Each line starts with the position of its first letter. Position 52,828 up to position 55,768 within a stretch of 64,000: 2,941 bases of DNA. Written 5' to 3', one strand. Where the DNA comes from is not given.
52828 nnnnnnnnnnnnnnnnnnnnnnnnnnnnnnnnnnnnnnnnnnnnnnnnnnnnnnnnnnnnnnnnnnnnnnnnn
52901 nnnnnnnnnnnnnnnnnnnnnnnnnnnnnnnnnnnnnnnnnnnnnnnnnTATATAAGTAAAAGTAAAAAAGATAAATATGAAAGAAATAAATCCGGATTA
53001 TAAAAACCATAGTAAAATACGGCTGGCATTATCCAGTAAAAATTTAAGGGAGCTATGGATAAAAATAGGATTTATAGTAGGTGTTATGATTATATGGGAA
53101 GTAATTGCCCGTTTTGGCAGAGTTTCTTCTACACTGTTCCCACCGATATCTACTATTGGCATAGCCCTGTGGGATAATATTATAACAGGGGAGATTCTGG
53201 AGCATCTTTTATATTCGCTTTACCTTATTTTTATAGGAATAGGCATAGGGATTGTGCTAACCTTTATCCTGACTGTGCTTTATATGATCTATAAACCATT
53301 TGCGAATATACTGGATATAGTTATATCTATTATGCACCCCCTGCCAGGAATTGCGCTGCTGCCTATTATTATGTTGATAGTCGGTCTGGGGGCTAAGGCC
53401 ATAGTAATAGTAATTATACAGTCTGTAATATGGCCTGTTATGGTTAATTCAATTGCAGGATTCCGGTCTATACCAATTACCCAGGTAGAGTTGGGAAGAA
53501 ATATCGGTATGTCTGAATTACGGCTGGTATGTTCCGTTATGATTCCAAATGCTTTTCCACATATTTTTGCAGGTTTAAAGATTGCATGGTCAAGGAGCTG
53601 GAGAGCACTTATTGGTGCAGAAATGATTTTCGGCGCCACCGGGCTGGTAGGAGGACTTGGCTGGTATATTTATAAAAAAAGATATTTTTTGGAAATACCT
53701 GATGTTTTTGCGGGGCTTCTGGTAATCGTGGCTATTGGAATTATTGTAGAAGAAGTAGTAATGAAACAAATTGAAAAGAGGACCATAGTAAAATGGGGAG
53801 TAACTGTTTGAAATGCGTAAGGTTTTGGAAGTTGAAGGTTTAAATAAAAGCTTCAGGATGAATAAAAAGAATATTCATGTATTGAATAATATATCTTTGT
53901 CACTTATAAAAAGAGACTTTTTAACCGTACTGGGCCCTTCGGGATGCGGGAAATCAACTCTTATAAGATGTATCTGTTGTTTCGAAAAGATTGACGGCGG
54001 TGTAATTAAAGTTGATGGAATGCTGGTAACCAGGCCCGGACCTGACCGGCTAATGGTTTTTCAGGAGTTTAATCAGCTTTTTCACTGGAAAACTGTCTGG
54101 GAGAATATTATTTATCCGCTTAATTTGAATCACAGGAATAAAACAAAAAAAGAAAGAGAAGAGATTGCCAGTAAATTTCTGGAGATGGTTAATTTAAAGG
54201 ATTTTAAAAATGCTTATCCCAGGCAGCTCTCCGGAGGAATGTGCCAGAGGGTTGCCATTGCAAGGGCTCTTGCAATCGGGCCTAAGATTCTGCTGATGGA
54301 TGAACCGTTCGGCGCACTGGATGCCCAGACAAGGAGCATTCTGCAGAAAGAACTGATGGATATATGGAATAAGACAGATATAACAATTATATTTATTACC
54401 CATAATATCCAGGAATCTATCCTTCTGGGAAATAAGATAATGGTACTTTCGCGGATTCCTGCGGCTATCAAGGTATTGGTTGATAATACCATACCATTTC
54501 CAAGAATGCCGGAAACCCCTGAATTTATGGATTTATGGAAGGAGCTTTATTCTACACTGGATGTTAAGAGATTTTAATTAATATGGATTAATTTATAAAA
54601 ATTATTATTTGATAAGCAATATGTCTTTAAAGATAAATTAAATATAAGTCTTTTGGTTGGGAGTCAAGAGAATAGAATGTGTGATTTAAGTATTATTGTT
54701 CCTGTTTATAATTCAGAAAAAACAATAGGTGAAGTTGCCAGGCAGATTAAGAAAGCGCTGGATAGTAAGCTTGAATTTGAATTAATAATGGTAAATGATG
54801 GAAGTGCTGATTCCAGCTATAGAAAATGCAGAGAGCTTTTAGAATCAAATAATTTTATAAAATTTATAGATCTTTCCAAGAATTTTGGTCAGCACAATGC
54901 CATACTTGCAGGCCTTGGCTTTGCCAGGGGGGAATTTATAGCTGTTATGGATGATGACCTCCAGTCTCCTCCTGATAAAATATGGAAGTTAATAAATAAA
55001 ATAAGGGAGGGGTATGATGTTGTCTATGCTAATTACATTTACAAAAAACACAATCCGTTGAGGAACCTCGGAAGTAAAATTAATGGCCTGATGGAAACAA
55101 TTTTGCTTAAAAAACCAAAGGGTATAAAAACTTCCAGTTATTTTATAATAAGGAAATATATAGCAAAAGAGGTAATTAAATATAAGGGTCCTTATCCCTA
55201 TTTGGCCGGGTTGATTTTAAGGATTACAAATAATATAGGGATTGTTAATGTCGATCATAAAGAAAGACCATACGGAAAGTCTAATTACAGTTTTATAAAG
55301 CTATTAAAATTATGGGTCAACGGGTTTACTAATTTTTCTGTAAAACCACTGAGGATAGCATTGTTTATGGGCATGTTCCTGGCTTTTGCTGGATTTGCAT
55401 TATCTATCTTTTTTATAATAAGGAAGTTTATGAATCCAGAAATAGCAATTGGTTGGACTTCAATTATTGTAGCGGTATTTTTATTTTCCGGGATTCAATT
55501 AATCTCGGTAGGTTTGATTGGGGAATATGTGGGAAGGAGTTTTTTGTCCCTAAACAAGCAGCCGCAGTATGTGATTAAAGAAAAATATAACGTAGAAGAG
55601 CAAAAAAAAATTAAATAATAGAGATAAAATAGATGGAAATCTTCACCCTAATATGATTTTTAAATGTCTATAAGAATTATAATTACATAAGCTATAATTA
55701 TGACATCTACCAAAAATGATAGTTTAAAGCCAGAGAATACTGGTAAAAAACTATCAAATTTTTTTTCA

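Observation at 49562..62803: Duplicated methyltransferase + ATP-grasp ligase modules, one fused by overlaps to a WecE-like aminotransferase: predicted amino-acid/amine amidation of a sugar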

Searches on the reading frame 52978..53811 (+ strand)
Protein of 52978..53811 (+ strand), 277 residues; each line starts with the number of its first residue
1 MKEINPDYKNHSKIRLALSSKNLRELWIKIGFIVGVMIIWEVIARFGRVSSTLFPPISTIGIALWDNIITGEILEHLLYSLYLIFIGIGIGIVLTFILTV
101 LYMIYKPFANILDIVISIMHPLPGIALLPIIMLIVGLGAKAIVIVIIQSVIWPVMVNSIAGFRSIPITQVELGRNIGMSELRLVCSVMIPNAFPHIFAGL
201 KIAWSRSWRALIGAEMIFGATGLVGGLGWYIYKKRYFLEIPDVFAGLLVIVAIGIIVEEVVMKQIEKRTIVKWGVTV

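Call 4: search_protein_families(library=pfam, proteins=[window:52978-53811:+], max_evalue=0.01)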
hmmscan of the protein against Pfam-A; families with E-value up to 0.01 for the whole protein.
window:52978-53811:+ (277 aa): 1 family
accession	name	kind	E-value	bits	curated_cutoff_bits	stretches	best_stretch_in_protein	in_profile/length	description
PF00528.27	BPD_transp_1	-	4.7e-19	69.3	26.4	1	90-269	4-182/184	Binding-protein-dependent transport system inner membrane component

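Call 6: search_protein_families(library=ncbifam, proteins=[window:52978-53811:+], max_evalue=0.001)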
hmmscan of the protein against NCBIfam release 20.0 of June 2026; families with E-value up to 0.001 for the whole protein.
window:52978-53811:+ (277 aa): 10 families
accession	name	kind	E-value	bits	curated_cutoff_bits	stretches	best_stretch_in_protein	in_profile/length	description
NF008470.0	PRK11365.1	equivalog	1.7e-24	86.6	347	1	33-273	18-252/263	aliphatic sulfonate ABC transporter permease SsuC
NF040733.1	ABC_perm_U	equivalog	5.5e-24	85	295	1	21-274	3-249/251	ABC transporter permease subunit SaoP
NF007545.0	PRK10160.1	equivalog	6.1e-24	84.9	342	1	15-270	13-268/275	taurine ABC transporter permease TauC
TIGR01183.1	ntrB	equivalog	1.1e-19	70.9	209.05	1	77-261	19-199/202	nitrate ABC transporter permease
NF008196.0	PRK10952.1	equivalog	8.6e-07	28.1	439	1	23-260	102-324/356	glycine betaine/L-proline ABC transporter permease ProW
TIGR03416.1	ABC_choXWV_perm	equivalog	6.2e-06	25.9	363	1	52-259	72-265/267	choline ABC transporter permease subunit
TIGR01581.1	Mo_ABC_porter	hypoth_equivalog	1.3e-05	24.8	210.3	1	139-221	101-184/225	ABC transporter permease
NF011624.0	PRK15050.1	equivalog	4.7e-05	22.6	247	1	154-200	176-222/297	2-aminoethylphosphonate ABC transporter permease subunit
TIGR02141.1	modB_ABC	equivalog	0.0002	21.1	182.6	1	139-220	80-160/208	molybdate ABC transporter permease subunit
TIGR03226.1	PhnU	equivalog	0.00071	19.1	283.45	1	148-234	186-272/311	2-aminoethylphosphonate ABC transporter permease subunit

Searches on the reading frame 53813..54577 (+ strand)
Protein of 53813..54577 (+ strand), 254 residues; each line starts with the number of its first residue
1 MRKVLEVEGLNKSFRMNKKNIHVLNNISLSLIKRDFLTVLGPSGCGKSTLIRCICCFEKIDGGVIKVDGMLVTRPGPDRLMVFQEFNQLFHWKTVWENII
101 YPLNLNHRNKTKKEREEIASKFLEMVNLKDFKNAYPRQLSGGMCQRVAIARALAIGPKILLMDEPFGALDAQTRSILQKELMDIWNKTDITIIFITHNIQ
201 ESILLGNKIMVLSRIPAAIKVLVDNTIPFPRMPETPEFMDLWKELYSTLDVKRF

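Call 4: search_protein_families(library=pfam, proteins=[window:53813-54577:+], max_evalue=0.01)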
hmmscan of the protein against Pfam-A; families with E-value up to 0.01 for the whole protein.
window:53813-54577:+ (254 aa): 12 families
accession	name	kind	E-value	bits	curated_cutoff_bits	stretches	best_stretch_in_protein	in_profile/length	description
PF00005.33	ABC_tran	-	1.7e-28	100.4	25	1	24-166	1-136/137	ABC transporter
PF13304.12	AAA_21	-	3.4e-06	27.8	27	1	109-199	217-300/304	AAA domain, putative AbiEii toxin, Type IV TA system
PF13401.12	AAA_22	-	0.00031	21.5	27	1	34-196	5-122/130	AAA domain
PF02463.25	SMC_N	-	0.0004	20.3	40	0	32-55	22-45/220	RecF/RecN/SMC N terminal domain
PF00931.28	NB-ARC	-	0.00057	19.6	23.5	1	33-127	17-98/248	NB-ARC domain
PF00004.35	AAA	-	0.0014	19.5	21.2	0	39-56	3-20/131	ATPase family associated with various cellular activities (AAA)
PF20703.3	nSTAND1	-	0.0026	17.9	27.1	1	31-53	30-52/379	Novel STAND NTPase 1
PF03215.21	Rad17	-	0.0029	18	23.8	1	24-54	35-65/186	Rad17 P-loop domain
PF03193.22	RsgA_GTPase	-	0.0044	17.3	30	1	17-55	90-127/174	RsgA GTPase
PF01637.24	ATPase_2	-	0.0067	16.7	33.2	0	34-54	20-40/225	ATPase domain predominantly from Archaea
PF09818.15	ABC_ATPase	-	0.0075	15.8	23.2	0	127-193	146-212/283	P-loop domain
PF13476.12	AAA_23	-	0.0093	17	27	0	35-55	20-40/201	AAA domain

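Call 6: search_protein_families(library=ncbifam, proteins=[window:53813-54577:+], max_evalue=0.001)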
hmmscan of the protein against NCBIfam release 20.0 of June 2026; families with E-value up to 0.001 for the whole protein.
window:53813-54577:+ (254 aa): 183 families (the best 25 are shown)
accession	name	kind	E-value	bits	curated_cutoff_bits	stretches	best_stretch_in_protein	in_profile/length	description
NF040729.1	ABC_ATP_SaoA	equivalog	1.5e-69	234.2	360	1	5-249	2-243/248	ABC transporter ATP-binding protein SaoA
TIGR01184.1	ntrCD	subfamily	2.4e-64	217.1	291.8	1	24-239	1-220/230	nitrate ABC transporter ATP-binding protein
NF008421.0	PRK11248.1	equivalog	1e-56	192.3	357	1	21-219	14-209/255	taurine ABC transporter ATP-binding subunit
TIGR03265.1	PhnT2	equivalog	5.7e-55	187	457.7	1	3-213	3-209/353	putative 2-aminoethylphosphonate ABC transporter ATP-binding protein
NF006987.0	PRK09452.1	equivalog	2.5e-50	171.3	482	1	3-213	16-222/378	spermidine/putrescine ABC transporter ATP-binding protein PotA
NF043075.1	MMSYN1_0197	equivalog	2.9e-49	167.9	550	1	4-213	2-207/341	spermidine/putrescine ABC transporter ATP-binding protein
TIGR00968.1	3a0106s01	subfamily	6.3e-49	166.6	342.75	1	20-214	12-206/237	sulfate ABC transporter ATP-binding protein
TIGR01186.1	proV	subfamily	1.6e-48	165.7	326.6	1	24-213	9-204/363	betaine/proline/choline family ABC transporter ATP-binding protein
TIGR01187.1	potA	subfamily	1.6e-48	165.5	355.6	1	39-214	1-176/325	polyamine ABC transporter ATP-binding protein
NF008105.0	PRK10851.1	equivalog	3e-47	161.1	502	1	5-214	3-212/362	sulfate/thiosulfate ABC transporter ATP-binding protein CysA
NF040840.2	tungstate_WtpC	equivalog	6.2e-47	160.5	440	1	5-213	2-205/347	tungstate ABC transporter ATP-binding protein WtpC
NF040933.2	ABC_arch_GlcV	equivalog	7.7e-46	156.6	450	1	6-214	4-217/357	glucose ABC transporter ATP-binding protein GlcV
TIGR03415.1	ABC_choXWV_ATP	equivalog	4.2e-45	154.3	483.75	1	81-212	110-238/382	choline ABC transporter ATP-binding protein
TIGR02314.1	ABC_MetN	equivalog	6.7e-44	150.3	499.7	1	5-213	2-215/343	methionine ABC transporter ATP-binding protein MetN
TIGR03258.1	PhnT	equivalog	2.4e-43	148.5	499.15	1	15-212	15-213/359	2-aminoethylphosphonate ABC transport system ATP-binding subunit PhnT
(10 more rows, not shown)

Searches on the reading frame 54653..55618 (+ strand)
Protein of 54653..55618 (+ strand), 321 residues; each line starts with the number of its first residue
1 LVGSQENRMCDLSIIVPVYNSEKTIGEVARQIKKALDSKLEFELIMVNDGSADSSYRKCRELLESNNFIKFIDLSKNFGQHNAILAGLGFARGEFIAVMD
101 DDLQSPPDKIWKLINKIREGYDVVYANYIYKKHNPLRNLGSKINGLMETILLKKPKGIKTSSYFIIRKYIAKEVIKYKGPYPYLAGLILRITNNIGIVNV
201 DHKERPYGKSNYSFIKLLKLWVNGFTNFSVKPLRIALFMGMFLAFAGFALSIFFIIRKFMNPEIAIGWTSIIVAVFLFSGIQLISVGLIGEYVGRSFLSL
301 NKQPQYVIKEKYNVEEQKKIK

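Call 25: search_protein_families(library=pfam, proteins=[window:54653-55618:+], max_evalue=0.01)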
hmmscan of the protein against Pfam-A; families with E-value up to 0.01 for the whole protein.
window:54653-55618:+ (321 aa): 2 families
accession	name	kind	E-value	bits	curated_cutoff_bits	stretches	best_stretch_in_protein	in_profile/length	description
PF00535.33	Glycos_transf_2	-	5.7e-31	108.1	23.3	1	13-174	1-167/168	Glycosyl transferase family 2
PF10111.15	Glyco_tranf_2_2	-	6.1e-09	36.2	27.3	1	13-120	1-114/276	Glycosyltransferase like family 2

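Call 31: search_solved_structures(query=window:54653-55618:+, max_evalue=0.0001)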
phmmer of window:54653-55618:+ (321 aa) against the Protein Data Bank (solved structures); distinct sequences matched with E-value up to 0.0001: 20.
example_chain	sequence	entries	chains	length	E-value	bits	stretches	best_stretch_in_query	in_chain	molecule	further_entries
9hwj_A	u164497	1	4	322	3e-46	161.6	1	12-310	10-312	Undecaprenyl-phosphate 4-deoxy-4-formamido-L-arabinose transferase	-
5ekp_C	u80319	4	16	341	4.5e-46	161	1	5-315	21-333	Uncharacterized glycosyltransferase sll0501 | Glycosyltransferase sll0501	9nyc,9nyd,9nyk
9nye_A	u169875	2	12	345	4.7e-46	160.9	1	5-315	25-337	Glycosyltransferase sll0501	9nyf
5eke_A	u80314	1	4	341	5.6e-46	160.7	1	5-315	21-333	Uncharacterized glycosyltransferase sll0501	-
9bhc_C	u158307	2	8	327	6.8e-45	157.1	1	12-310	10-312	Undecaprenyl-phosphate 4-deoxy-4-formamido-L-arabinose transferase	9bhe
8vxh_A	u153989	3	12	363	9.4e-45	156.7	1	12-310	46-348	Undecaprenyl-phosphate 4-deoxy-4-formamido-L-arabinose transferase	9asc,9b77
5mlz_A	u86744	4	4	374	1.7e-17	67.1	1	11-173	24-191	Dolichol monophosphate mannose synthase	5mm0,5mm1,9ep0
2z87_A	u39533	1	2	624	2.1e-10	43.8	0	9-122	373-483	Chondroitin synthase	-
2z86_A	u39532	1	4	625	2.2e-10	43.8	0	9-122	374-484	Chondroitin synthase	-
5hea_A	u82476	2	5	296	8.4e-09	38.6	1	12-102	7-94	Putative glycosyltransferase (GalT1)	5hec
9jma_A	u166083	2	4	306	2.4e-07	33.8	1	12-128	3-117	GalNAc(5)-diNAcBac-PP-undecaprenol beta-1,3-glucosyltransferase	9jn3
6p61_A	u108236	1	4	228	4.4e-07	32.9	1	11-128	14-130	Glycosyltransferase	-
3bcv_A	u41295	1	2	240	1.6e-06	31.1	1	12-115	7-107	Putative glycosyltransferase protein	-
5tze_C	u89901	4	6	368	5.9e-06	29.2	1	12-102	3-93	Glycosyl transferase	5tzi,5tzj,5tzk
5tz8_A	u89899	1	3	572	8.9e-06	28.6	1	12-102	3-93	Glycosyl transferase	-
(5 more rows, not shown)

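Call 35: search_protein_families(library=ncbifam, proteins=[window:54653-55618:+], max_evalue=0.001)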
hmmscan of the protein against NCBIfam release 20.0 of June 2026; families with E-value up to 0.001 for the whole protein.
window:54653-55618:+ (321 aa): 17 families
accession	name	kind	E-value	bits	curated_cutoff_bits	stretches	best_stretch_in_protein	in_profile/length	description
NF047588.1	GlcsyltransPgfSStrep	equivalog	6.2e-55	186.6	500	1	12-311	3-305/308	glycosyltransferase PgfS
NF007986.1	PRK10714.1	equivalog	2.4e-50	171.3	529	1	9-310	5-310/316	undecaprenyl-phosphate 4-deoxy-4-formamido-L-arabinose transferase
NF007482.0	PRK10073.1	equivalog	2.6e-13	49.7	423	1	7-137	3-133/334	glycosyltransferase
NF050050.1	ProtGlycPglI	equivalog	3.1e-13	49.8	500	1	10-139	2-130/306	GalNAc(5)-diNAcBac-PP-undecaprenol beta-1,3-glucosyltransferase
NF047683.1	TeichurnBiosyTuaG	equivalog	6.3e-13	48.9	400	1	11-133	7-128/252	teichuronic acid biosynthesis protein TuaG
TIGR03937.1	PgaC_IcaA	equivalog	6.4e-13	48.4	422.3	1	7-103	42-136/407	poly-beta-1,6-N-acetyl-D-glucosamine synthase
NF041875.1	EPS_EpsD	equivalog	5.7e-12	45.7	370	1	12-123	1-110/325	exopolysaccharide biosynthesis glycosyltransferase EpsD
TIGR03111.1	glyc2_xrt_Gpos1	hypoth_equivalog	5.2e-10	38.7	363.95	1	8-120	47-159/439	TIGR03111 family XrtG-associated glycosyltransferase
TIGR03965.1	mycofact_glyco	equivalog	2e-08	33.6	280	1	5-107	69-169/467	mycofactocin biosynthesis glycosyltransferase MftF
TIGR04182.1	glyco_TIGR04182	equivalog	2.8e-08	33.5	325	1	11-139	1-121/293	S-layer glycoprotein N-glycosyltransferase AglJ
NF053739.1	GlytfEpsEBac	equivalog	5.3e-08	32.2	450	1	12-124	3-116/265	glycosyltransferase EpsE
NF010496.0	PRK13915.1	equivalog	8.6e-08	31.6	262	1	9-132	30-157/307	glucosyl-3-phosphoglycerate synthase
TIGR04242.1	nodulat_NodC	equivalog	1.1e-07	31.2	550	1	7-119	45-158/395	chitooligosaccharide synthase NodC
TIGR04283.1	glyco_like_mftF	equivalog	4e-07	29.9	182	1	12-122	1-103/221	TIGR04283 family arsenosugar biosynthesis glycosyltransferase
NF058614.1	PPMAGASynPpgS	equivalog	6.2e-07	29.1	370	1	11-124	1-109/226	polyprenyl-phospho-N-acetylgalactosaminyl synthase PpgS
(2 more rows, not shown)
